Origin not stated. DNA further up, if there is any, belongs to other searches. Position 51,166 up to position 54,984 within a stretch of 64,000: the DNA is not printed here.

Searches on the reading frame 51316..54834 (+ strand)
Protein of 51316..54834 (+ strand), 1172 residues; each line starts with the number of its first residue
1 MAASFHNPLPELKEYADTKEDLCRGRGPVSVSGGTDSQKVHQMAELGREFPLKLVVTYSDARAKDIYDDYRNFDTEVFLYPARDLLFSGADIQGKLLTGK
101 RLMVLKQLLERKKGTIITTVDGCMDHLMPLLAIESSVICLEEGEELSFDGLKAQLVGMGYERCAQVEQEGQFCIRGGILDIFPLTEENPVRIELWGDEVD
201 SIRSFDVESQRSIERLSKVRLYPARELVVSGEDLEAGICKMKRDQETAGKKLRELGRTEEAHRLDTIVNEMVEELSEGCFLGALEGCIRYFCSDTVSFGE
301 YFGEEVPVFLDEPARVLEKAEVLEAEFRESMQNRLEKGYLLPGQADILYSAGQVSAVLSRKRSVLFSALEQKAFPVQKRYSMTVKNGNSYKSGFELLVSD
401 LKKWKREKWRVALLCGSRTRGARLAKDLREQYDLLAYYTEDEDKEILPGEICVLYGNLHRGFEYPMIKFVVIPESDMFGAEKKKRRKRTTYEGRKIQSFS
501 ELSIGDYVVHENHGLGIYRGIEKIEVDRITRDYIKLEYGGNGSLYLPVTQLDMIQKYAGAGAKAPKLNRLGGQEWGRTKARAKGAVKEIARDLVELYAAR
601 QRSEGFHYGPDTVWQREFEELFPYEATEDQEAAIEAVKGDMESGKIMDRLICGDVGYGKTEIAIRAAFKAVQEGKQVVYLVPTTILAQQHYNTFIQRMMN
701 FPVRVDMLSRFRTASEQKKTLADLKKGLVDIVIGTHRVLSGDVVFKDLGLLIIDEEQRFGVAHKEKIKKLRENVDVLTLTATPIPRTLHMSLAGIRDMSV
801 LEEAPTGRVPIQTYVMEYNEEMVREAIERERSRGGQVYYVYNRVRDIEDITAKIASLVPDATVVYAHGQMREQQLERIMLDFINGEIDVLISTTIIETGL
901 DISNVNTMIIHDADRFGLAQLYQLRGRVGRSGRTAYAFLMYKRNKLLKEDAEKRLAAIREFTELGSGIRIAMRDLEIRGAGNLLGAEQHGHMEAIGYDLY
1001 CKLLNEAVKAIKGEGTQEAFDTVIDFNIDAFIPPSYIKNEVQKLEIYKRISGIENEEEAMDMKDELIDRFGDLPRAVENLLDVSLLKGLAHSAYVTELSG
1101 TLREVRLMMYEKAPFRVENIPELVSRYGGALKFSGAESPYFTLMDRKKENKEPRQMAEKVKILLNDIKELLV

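Call 51: search_protein_families(library=pfam, proteins=[window:51316-54834:+], max_evalue=0.00001)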
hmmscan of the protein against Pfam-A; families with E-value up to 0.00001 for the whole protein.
window:51316-54834:+ (1172 aa): 6 families
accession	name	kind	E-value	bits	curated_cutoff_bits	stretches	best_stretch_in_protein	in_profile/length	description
PF17757.6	UvrB_inter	-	4e-29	101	22.9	1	139-226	2-90/91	UvrB interaction domain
PF03461.20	TRCF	-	2.1e-28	99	25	1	1027-1118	2-93/95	TRCF domain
PF00270.35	DEAD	-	3.9e-28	98.7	26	1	627-788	1-164/167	DEAD/DEAH box helicase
PF00271.37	Helicase_C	-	3.9e-24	85.5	23.5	1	822-932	5-110/110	Helicase conserved C-terminal domain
PF02559.22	CarD_TRCF_RID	-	2.8e-21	75.8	23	1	502-557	1-56/57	CarD-like/TRCF RID domain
PF04851.21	ResIII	-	4.1e-10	40.2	22.5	1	626-783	4-162/164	Type III restriction enzyme, res subunit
